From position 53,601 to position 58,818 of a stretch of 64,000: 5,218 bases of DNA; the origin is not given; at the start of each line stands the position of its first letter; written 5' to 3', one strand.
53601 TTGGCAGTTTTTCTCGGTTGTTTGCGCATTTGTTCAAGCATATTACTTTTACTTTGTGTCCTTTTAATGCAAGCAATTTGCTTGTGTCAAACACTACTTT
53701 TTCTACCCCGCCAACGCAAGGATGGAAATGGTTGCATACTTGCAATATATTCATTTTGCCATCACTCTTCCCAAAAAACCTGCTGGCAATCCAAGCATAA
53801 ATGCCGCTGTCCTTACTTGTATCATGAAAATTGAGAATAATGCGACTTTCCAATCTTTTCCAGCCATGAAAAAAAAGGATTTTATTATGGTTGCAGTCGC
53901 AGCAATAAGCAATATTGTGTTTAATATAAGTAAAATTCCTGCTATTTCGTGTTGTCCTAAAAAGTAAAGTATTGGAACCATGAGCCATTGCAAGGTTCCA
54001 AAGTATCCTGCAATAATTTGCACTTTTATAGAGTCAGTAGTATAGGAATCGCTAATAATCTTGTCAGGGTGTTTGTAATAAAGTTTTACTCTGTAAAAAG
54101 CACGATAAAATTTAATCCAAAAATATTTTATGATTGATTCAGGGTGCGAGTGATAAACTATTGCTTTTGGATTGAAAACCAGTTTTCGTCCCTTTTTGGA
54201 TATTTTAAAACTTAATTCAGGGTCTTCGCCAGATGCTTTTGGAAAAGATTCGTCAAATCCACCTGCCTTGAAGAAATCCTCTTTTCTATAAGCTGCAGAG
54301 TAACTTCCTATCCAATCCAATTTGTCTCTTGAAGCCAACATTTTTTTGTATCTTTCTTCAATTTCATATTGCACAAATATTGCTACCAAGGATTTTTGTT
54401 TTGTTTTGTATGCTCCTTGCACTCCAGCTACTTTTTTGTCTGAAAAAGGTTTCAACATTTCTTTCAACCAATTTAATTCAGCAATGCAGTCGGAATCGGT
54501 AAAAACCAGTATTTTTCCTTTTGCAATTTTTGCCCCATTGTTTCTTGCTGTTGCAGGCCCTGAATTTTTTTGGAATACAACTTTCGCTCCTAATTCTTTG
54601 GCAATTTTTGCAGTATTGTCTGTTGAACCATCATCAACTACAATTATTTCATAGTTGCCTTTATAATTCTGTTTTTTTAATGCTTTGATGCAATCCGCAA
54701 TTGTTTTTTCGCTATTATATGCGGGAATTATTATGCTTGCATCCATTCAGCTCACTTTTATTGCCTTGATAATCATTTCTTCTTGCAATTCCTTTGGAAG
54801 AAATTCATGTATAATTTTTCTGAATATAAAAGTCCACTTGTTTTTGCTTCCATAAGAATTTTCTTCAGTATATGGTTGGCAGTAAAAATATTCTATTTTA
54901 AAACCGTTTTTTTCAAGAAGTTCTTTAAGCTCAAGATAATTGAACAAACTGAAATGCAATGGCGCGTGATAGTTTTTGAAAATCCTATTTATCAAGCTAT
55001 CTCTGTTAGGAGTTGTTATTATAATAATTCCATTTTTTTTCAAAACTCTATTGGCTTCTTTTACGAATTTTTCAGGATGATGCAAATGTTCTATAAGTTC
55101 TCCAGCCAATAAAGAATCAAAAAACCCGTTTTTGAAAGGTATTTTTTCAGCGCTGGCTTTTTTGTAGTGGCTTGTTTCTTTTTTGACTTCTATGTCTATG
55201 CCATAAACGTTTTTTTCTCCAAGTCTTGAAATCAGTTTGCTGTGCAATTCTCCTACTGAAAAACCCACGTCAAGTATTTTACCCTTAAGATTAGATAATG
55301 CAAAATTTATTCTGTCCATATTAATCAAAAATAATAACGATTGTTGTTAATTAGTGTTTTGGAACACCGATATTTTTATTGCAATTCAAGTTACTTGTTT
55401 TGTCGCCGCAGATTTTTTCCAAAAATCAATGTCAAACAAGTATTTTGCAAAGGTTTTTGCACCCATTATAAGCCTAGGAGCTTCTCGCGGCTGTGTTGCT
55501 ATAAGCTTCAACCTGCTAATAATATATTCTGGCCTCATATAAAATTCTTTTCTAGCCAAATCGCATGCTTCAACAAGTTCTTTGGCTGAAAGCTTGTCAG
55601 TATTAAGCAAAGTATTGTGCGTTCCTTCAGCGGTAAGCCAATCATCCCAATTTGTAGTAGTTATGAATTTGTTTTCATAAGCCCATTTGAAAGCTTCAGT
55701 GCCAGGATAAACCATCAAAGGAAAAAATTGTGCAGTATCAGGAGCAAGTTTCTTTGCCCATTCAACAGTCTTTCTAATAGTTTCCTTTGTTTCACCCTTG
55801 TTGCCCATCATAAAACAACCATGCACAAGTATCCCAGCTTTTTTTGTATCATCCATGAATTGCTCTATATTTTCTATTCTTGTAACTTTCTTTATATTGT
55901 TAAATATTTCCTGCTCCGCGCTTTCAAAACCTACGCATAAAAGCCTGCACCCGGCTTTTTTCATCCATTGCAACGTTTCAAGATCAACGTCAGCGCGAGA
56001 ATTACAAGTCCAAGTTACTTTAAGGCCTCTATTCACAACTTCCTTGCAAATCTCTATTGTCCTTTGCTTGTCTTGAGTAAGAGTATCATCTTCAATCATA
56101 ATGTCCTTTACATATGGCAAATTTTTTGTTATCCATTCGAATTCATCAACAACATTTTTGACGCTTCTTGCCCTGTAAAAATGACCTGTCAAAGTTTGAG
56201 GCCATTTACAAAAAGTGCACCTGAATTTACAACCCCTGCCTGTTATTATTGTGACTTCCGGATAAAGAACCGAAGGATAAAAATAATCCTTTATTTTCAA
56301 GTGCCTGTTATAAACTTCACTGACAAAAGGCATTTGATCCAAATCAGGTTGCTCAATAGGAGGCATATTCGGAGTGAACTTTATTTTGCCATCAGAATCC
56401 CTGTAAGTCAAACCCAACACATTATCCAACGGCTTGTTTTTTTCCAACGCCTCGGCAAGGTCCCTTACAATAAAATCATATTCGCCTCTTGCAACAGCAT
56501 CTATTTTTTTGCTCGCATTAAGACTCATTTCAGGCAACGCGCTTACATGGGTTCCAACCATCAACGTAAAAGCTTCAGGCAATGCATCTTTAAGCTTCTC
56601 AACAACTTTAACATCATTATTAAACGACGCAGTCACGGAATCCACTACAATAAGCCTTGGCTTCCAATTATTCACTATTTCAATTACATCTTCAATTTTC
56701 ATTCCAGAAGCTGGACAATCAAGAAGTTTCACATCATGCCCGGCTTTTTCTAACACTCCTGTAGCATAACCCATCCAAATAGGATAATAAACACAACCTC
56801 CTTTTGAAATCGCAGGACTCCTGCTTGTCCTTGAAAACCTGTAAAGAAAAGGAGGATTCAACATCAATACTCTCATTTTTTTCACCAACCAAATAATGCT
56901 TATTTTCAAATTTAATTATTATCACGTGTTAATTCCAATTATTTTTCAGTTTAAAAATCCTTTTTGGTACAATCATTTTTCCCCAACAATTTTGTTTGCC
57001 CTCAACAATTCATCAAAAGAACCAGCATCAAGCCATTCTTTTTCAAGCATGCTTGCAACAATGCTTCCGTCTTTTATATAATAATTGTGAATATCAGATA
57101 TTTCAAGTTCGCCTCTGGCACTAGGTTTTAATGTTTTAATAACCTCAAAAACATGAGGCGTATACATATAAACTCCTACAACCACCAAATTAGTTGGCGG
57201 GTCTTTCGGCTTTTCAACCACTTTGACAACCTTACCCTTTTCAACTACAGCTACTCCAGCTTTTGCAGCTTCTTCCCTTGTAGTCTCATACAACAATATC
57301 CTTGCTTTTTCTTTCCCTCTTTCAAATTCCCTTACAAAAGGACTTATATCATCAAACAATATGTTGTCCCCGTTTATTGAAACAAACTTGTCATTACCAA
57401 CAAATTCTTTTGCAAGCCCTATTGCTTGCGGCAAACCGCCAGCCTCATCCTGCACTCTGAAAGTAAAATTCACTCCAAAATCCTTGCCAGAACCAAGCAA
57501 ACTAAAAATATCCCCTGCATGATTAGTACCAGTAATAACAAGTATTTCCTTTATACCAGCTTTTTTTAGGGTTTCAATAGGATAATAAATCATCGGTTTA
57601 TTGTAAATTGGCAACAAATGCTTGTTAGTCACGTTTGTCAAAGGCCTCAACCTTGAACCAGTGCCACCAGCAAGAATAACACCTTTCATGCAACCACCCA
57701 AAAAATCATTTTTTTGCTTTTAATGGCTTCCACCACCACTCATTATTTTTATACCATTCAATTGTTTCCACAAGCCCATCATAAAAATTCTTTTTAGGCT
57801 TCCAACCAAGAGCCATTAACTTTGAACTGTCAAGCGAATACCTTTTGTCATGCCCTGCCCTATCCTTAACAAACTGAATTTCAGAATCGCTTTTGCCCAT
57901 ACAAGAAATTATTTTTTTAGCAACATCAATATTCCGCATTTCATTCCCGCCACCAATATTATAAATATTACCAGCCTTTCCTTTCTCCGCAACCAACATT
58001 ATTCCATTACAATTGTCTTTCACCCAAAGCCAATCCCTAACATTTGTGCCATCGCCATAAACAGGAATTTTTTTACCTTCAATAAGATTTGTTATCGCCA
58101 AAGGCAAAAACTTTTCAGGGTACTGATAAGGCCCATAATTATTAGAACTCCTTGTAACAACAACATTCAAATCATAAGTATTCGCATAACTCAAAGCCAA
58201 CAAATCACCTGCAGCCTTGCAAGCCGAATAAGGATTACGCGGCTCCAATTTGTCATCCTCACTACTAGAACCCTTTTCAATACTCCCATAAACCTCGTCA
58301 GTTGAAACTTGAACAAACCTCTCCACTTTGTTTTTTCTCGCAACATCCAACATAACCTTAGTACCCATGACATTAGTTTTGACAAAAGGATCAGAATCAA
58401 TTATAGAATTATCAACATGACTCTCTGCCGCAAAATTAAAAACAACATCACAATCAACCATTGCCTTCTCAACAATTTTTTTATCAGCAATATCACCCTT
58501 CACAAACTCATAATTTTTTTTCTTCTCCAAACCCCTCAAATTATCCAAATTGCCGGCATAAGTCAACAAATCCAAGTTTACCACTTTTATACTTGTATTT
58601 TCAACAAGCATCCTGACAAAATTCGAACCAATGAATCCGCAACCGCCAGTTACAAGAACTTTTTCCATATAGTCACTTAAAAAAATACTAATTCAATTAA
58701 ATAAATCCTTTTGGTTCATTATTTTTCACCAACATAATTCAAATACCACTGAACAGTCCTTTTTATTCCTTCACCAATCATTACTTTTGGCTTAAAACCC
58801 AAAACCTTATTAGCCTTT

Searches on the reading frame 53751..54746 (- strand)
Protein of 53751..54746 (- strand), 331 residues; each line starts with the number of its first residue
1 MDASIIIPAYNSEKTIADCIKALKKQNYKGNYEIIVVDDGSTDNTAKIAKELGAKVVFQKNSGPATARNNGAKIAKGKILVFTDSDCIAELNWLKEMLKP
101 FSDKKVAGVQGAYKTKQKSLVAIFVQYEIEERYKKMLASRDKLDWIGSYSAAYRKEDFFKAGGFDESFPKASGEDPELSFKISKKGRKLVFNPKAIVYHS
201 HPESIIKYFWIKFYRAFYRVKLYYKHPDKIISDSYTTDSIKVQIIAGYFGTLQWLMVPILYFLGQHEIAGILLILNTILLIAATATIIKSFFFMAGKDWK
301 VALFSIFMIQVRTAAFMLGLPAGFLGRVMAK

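Call 39: search_protein_families(library=ncbifam, proteins=[window:53751-54746:-], max_evalue=0.000001)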
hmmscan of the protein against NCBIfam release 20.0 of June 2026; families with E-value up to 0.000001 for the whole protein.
window:53751-54746:- (331 aa): 21 families
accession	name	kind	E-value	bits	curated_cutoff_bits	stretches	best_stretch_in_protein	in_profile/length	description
NF041875.1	EPS_EpsD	equivalog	2.2e-41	142.3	370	1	4-230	2-238/325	exopolysaccharide biosynthesis glycosyltransferase EpsD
TIGR03965.1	mycofact_glyco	equivalog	4.1e-38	131.4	280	1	2-230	75-311/467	mycofactocin biosynthesis glycosyltransferase MftF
TIGR04283.1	glyco_like_mftF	equivalog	1.3e-25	90.3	182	1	4-196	2-182/221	TIGR04283 family arsenosugar biosynthesis glycosyltransferase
TIGR03937.1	PgaC_IcaA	equivalog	1.4e-24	86.9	422.3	1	3-232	47-283/407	poly-beta-1,6-N-acetyl-D-glucosamine synthase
NF007482.0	PRK10073.1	equivalog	1.3e-19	70.4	423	1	3-88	8-97/334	glycosyltransferase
NF038302.1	EPS_HpsE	equivalog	2.8e-18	65.9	300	1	1-111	1-121/307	hormogonium polysaccharide biosynthesis glycosyltransferase HpsE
NF041394.1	GtaseAglG_Halo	equivalog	7.3e-18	64.9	440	1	1-218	1-233/304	glucosyl-dolichyl phosphate glucuronosyltransferase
NF047683.1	TeichurnBiosyTuaG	equivalog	7.4e-18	65.1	400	1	4-115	9-125/252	teichuronic acid biosynthesis protein TuaG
TIGR04182.1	glyco_TIGR04182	equivalog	8.5e-17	61.5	325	1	3-111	2-107/293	S-layer glycoprotein N-glycosyltransferase AglJ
NF010496.0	PRK13915.1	equivalog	1.4e-16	60.4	262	1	3-114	33-156/307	glucosyl-3-phosphoglycerate synthase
TIGR03111.1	glyc2_xrt_Gpos1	hypoth_equivalog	1.4e-14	53.7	363.95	1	4-200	52-267/439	TIGR03111 family XrtG-associated glycosyltransferase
TIGR04242.1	nodulat_NodC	equivalog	3.8e-13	49.2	550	1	4-118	51-173/395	chitooligosaccharide synthase NodC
TIGR03469.1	HpnB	hypoth_equivalog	4.4e-13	49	379.25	1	4-56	47-99/386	hopene-associated glycosyltransferase HpnB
NF038299.1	EPS_HpsN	equivalog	1.6e-12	47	425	1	3-112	3-118/317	hormogonium polysaccharide biosynthesis glycosyltransferase HpsN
NF050050.1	ProtGlycPglI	equivalog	1.8e-11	44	500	1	4-89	5-96/306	GalNAc(5)-diNAcBac-PP-undecaprenol beta-1,3-glucosyltransferase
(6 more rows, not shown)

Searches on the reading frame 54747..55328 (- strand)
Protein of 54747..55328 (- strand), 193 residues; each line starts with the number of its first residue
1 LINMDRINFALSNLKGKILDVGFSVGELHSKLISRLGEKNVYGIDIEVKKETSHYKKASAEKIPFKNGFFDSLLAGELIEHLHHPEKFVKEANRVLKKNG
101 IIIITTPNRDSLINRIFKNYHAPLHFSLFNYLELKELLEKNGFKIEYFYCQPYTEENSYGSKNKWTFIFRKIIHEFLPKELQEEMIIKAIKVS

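Call 39: search_protein_families(library=ncbifam, proteins=[window:54747-55328:-], max_evalue=0.000001)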
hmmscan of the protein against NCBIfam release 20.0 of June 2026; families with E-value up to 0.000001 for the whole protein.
window:54747-55328:- (193 aa): 3 families
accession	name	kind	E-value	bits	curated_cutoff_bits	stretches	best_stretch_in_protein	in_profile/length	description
TIGR01983.1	UbiG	equivalog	3.2e-11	43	102.95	1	16-111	51-158/228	bifunctional 2-polyprenyl-6-hydroxyphenol methylase/3-demethylubiquinol 3-O-methyltransferase UbiG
NF045667.1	MTase_DVU1556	equivalog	1.5e-09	37.6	155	1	15-148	23-165/213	DVU_1556 family methyltransferase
TIGR02072.1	BioC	equivalog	5.8e-08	32.8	184.95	1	16-154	36-182/244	malonyl-ACP O-methyltransferase BioC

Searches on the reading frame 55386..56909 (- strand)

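Call 39: search_protein_families(library=ncbifam, proteins=[window:55386-56909:-], max_evalue=0.000001)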
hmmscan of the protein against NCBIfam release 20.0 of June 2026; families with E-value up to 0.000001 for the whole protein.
window:55386-56909:- (507 aa): 19 families
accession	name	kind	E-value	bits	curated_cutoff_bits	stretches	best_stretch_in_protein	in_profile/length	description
TIGR03471.1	HpnJ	equivalog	3.4e-132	441.7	577.6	1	12-491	1-467/472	hopanoid biosynthesis associated radical SAM protein HpnJ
TIGR02026.1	BchE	equivalog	7.7e-50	170.2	481.35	1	13-461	1-431/497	magnesium-protoporphyrin IX monomethyl ester anaerobic oxidative cyclase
TIGR04479.1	bcpD_PhpK_rSAM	subfamily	2.6e-36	125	600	1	149-392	185-413/504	PhpK family radical SAM P-methyltransferase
TIGR04072.2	rSAM_ladder_B12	equivalog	2.3e-34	118.8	360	1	41-419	16-381/443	lipid biosynthesis B12-binding/radical SAM protein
NF050148.1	rSAM_ApyD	equivalog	3e-34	118.5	750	1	81-408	72-391/645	RiPP biosynthesis radical SAM protein ApyD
NF038361.1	rSAM_Sden_1168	equivalog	4.9e-32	111.2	575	1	41-445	83-507/560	Sden_1168 family B12-binding radical SAM P-methyltransferase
TIGR04367.1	HpnR_B12_rSAM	equivalog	6e-32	110.8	650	1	49-424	28-385/490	hopanoid C-3 methylase HpnR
TIGR04295.1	B12_rSAM_oligo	hypoth_equivalog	2.4e-27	95.7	400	1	41-408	23-382/422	TIGR04295 family B12-binding domain-containing radical SAM protein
TIGR04385.1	B12_rSAM_cofa1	equivalog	9.5e-26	91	450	1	42-385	19-361/438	B12 lower ligand biosynthesis radical SAM protein BzaD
NF033070.1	rSAM_AprD4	equivalog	2.6e-25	89.3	500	1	207-452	184-427/456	AprD4 family radical SAM diol-dehydratase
TIGR03975.1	rSAM_ocin_1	subfamily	3.5e-24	85.3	281.85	1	72-388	117-430/606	RiPP maturation radical SAM C-methyltransferase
TIGR04014.1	B12_SAM_MJ_0865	equivalog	1e-20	73.9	360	1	50-391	18-339/434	methyl-coenzyme M reductase glutamine C-methyltransferase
NF033712.0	B12_rSAM_KedN5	subfamily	7e-20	70.8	700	1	70-420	49-401/624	KedN5 family methylcobalamin-dependent radical SAM C-methyltransferase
TIGR04013.1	B12_SAM_MJ_1487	hypoth_equivalog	4e-18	65.4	251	1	74-258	33-190/382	TIGR04013 family B12-binding domain/radical SAM domain-containing protein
NF040542.1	rSAM_RCCLKC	equivalog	2.7e-16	59.8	450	1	40-385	10-347/423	arsinothricin biosynthesis radical SAM protein ArsL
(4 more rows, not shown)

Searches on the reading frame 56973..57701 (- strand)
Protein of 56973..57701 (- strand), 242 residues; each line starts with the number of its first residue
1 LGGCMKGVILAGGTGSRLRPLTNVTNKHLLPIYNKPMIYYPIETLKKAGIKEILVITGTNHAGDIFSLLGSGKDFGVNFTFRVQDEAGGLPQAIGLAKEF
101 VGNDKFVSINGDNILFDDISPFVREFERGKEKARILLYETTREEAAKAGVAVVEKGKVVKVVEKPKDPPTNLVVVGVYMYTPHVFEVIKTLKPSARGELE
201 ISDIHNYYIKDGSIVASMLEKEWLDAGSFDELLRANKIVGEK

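Call 39: search_protein_families(library=ncbifam, proteins=[window:56973-57701:-], max_evalue=0.000001)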
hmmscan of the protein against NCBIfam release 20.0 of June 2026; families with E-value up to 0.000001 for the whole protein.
window:56973-57701:- (242 aa): 26 families (the best 25 are shown)
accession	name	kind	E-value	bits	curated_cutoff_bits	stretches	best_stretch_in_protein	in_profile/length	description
TIGR01208.1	rmlA_long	equivalog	8.9e-72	241.9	320.25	1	6-239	1-234/353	glucose-1-phosphate thymidylyltransferase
TIGR01207.1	rmlA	equivalog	5.8e-62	209.4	360.65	1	6-239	1-236/286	glucose-1-phosphate thymidylyltransferase RfbA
NF012024.0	PRK15480.1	equivalog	5.7e-55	186.5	588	1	5-238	4-239/292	glucose-1-phosphate thymidylyltransferase RfbA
TIGR03992.1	Arch_glmU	subfamily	3.5e-49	167.7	292.1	1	5-239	1-227/393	bifunctional sugar-1-phosphate nucleotidylyltransferase/acetyltransferase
NF041313.1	UDPGP_AglF_Halo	equivalog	2.2e-46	158.2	400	1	5-228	1-223/234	UTP--glucose-1-phosphate uridylyltransferase AglF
TIGR01099.1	galU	equivalog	3.3e-34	118.6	326.8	2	77-234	94-260/261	UTP--glucose-1-phosphate uridylyltransferase GalU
NF041173.1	Sug_nt_acttase_Thmprot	equivalog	8.9e-31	107.2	600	1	5-239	1-227/405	bifunctional sugar-1-phosphate nucleotidylyltransferase/acetyltransferase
NF052502.1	man1P_GTase_Rv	exception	3.1e-26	92.1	440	1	6-235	2-226/352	mannose-1-phosphate guanylyltransferase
NF045761.1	NAMPUrTaseMurU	equivalog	4.1e-25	89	250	1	5-236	1-224/226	N-acetylmuramate alpha-1-phosphate uridylyltransferase MurU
NF007516.0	PRK10122.1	equivalog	7.4e-16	58.1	534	1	5-59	4-58/297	UTP--glucose-1-phosphate uridylyltransferase GalF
NF009928.0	PRK13389.1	equivalog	1.7e-14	53.6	548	0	6-59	10-63/302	UTP--glucose-1-phosphate uridylyltransferase GalU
TIGR01105.1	galF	equivalog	1.9e-14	53.5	659.2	1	5-59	4-58/297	GalU regulator GalF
TIGR02091.1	glgC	equivalog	8.6e-14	51.4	424.9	1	103-236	113-256/364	glucose-1-phosphate adenylyltransferase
NF041135.1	IPPtranDIPPsyn_Thcocales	equivalog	1.3e-11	44.1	580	1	5-239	1-217/419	bifunctional L-myo-inositol-1-phosphate cytidylyltransferase/CDP-L-myo-inositol myo-inositolphosphotransferase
NF049965.1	GlMnHpPGnyltfHddC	equivalog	1.4e-11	44.5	300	1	5-189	1-176/221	D-glycero-D-manno-heptose 1-phosphate guanosyltransferase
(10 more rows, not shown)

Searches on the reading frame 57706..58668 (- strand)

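Call 39: search_protein_families(library=ncbifam, proteins=[window:57706-58668:-], max_evalue=0.000001)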
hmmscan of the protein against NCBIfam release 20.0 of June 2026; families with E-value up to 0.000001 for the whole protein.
window:57706-58668:- (320 aa): 25 families
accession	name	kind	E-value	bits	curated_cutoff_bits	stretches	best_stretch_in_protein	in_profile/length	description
TIGR01181.1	dTDP_gluc_dehyt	equivalog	3.6e-134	446.9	365.1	1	3-316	1-321/321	dTDP-glucose 4,6-dehydratase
NF007490.0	PRK10084.1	subfamily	3.8e-91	305.8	649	1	3-317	2-345/361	dTDP-glucose 4,6-dehydratase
NF007582.0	PRK10217.1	equivalog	4.1e-85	286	698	1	1-317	1-342/355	dTDP-glucose 4,6-dehydratase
TIGR04180.1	EDH_00030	hypoth_equivalog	1.3e-52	178.7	475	1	4-271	1-269/297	NAD-dependent 4,6-dehydratase LegB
TIGR01179.1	galE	equivalog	1.4e-36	126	262.3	1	3-309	1-328/332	UDP-glucose 4-epimerase GalE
TIGR02622.1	CDP_4_6_dhtase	equivalog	1.1e-30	107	278.45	1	2-308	5-332/352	CDP-glucose 4,6-dehydratase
TIGR02197.1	heptose_epim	equivalog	2.4e-28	99.2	274.6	1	4-269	1-271/316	ADP-glyceromanno-heptose 6-epimerase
TIGR03466.1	HpnA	hypoth_equivalog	1.2e-25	90.2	367.65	1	3-261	2-250/327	hopanoid-associated sugar epimerase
NF011728.1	PRK15181.1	equivalog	1.6e-21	76.7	760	1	3-308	17-339/348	Vi polysaccharide biosynthesis UDP-N-acetylglucosaminuronic acid C-4 epimerase TviC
NF047922.1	GDPFucSynFcl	equivalog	5.8e-21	75.2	500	1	2-309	3-304/308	GDP-L-fucose synthase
NF007956.0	PRK10675.1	subfamily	9.1e-21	74.3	394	1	3-152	2-154/338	UDP-glucose 4-epimerase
NF042422.1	oxyalk_red_OleD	equivalog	1.4e-18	67.3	580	1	3-258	2-251/329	2-alkyl-3-oxoalkanoate reductase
NF042423.1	oxyalk_red_Shew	equivalog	7.5e-18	64.7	580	1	2-257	9-257/331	2-alkyl-3-oxoalkanoate reductase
NF052578.1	StrlDmthSdmBMthl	equivalog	8.2e-17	61.9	600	1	4-242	3-231/328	sterol demethylase protein SdmB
TIGR03589.1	PseB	equivalog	1.8e-16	60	407.75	1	3-255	6-242/324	UDP-N-acetylglucosamine 4,6-dehydratase (inverting)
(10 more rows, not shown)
